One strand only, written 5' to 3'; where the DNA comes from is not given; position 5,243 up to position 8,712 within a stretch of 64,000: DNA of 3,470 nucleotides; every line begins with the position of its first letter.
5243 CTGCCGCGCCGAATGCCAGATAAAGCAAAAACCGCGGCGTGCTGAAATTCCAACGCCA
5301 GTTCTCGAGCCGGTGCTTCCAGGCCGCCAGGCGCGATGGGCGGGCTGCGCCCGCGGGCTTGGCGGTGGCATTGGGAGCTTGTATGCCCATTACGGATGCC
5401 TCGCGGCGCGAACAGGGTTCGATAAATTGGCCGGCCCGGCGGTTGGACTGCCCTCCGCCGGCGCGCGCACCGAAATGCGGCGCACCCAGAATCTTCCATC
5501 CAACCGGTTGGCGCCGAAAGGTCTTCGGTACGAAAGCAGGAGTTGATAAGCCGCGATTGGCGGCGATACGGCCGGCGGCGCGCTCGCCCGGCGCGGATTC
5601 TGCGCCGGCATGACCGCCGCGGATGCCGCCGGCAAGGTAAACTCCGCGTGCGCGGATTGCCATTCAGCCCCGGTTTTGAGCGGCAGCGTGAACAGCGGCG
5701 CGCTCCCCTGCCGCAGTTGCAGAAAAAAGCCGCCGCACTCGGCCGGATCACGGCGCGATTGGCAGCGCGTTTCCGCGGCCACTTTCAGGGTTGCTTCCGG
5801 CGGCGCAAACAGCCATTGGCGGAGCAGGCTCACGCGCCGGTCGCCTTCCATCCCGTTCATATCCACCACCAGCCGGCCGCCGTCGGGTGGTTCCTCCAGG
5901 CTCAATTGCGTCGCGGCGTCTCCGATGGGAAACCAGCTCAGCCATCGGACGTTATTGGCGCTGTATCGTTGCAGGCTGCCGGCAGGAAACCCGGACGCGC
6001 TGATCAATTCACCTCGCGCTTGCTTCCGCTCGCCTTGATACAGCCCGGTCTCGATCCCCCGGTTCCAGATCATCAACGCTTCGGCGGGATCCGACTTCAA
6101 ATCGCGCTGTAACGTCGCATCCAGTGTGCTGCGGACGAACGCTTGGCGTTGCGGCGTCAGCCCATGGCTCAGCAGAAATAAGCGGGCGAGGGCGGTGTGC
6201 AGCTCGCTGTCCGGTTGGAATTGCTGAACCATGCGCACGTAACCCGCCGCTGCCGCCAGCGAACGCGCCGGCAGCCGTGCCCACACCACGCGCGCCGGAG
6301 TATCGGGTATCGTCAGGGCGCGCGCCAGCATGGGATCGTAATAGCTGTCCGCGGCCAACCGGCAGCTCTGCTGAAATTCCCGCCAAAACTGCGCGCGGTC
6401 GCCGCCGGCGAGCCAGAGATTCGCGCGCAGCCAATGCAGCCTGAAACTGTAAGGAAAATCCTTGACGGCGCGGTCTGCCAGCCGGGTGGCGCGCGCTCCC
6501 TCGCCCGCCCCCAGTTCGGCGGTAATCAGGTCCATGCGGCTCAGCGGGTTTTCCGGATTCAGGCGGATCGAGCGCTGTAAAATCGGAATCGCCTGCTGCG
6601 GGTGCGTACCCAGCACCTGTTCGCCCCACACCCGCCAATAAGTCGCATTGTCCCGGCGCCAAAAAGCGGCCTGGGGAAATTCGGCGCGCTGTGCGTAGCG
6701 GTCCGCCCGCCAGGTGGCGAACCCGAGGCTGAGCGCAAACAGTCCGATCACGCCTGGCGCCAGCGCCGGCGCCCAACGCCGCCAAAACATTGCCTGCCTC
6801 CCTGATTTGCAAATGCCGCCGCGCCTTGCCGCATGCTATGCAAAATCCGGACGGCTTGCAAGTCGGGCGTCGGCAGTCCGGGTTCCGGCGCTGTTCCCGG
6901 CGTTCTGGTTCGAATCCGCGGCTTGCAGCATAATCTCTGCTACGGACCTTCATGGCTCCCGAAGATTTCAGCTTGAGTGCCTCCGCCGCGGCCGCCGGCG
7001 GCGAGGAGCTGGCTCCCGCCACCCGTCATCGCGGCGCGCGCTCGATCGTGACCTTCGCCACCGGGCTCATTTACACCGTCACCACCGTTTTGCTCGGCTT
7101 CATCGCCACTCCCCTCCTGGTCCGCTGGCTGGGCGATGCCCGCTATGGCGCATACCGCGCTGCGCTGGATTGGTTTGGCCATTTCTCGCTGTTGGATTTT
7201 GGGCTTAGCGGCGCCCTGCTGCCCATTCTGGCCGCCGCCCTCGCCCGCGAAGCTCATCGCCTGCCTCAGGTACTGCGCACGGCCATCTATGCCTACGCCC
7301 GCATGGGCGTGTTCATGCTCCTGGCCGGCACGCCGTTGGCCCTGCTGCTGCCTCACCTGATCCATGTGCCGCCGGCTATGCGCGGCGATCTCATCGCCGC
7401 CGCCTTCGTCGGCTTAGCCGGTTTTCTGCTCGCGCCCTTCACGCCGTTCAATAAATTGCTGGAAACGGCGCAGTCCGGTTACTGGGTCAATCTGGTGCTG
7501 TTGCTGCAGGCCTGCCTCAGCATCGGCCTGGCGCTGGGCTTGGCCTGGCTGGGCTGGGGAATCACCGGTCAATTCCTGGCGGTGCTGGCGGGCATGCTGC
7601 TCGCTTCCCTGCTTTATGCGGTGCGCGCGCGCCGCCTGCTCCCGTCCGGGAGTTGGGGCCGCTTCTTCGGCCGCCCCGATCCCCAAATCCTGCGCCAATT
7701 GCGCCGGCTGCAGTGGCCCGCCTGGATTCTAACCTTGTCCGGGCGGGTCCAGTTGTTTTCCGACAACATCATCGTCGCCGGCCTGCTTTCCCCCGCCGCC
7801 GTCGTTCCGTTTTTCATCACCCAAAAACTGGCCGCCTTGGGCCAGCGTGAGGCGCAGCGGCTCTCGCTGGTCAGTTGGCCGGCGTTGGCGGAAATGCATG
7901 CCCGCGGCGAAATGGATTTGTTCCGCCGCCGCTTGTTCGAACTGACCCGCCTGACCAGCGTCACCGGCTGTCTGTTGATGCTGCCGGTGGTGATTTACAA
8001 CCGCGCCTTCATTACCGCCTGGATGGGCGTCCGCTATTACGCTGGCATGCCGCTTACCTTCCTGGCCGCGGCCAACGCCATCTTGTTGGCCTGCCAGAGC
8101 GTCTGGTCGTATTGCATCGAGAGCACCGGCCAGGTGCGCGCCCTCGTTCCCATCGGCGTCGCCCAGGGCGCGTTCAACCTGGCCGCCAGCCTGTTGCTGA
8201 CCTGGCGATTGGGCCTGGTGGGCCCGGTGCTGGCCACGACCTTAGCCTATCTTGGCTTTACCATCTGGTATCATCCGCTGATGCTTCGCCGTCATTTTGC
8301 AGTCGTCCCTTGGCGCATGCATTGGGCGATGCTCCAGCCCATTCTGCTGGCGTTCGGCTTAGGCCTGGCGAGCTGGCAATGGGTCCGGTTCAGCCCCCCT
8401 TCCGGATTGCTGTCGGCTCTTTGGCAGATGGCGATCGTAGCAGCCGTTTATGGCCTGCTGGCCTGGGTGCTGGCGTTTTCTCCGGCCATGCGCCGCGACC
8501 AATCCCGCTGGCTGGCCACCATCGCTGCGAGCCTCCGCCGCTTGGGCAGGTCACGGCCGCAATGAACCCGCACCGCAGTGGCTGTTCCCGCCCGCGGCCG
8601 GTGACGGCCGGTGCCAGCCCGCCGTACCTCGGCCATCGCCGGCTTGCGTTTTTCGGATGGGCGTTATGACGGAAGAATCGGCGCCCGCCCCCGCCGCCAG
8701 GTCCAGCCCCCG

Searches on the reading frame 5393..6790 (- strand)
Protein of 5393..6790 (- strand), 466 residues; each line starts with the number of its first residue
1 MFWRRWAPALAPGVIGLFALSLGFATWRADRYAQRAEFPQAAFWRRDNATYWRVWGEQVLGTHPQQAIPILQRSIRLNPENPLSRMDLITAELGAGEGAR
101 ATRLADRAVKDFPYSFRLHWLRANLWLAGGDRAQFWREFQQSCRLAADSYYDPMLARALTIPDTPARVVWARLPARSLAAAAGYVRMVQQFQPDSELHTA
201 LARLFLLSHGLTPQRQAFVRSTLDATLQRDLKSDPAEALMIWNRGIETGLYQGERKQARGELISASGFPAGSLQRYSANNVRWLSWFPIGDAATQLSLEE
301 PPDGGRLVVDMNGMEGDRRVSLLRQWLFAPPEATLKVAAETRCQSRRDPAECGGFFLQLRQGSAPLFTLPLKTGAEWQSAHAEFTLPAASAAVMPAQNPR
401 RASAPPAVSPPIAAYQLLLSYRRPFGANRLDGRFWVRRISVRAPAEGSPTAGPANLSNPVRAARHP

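Call 15: search_protein_families(library=pfam, proteins=[window:5393-6790:-], max_evalue=0.001)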
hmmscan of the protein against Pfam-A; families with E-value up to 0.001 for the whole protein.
window:5393-6790:- (466 aa): 1 family
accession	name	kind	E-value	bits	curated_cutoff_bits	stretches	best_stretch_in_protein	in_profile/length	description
PF14559.12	TPR_19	-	1.7e-05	25.5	25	1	64-124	7-67/68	Tetratricopeptide repeat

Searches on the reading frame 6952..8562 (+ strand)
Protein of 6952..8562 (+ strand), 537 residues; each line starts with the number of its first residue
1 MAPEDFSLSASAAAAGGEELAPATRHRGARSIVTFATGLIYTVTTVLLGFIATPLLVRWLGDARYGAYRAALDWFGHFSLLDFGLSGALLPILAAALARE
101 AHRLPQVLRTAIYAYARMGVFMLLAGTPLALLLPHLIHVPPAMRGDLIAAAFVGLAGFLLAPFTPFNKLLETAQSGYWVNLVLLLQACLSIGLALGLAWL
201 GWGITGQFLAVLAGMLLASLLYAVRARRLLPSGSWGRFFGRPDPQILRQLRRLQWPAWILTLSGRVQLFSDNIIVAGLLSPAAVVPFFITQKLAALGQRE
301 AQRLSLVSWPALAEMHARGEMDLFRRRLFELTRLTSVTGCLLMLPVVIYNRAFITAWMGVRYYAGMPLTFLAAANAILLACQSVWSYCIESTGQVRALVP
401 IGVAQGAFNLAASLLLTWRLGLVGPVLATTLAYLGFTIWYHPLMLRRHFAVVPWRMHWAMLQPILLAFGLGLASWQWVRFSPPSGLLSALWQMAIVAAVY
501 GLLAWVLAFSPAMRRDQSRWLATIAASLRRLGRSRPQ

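Call 15: search_protein_families(library=pfam, proteins=[window:6952-8562:+], max_evalue=0.001)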
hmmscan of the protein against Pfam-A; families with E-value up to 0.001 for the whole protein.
window:6952-8562:+ (537 aa): 1 family
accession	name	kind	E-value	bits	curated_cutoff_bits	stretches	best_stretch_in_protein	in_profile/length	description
PF01943.22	Polysacc_synt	-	1.3e-09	38.4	28.2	1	41-285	11-241/274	Polysaccharide biosynthesis protein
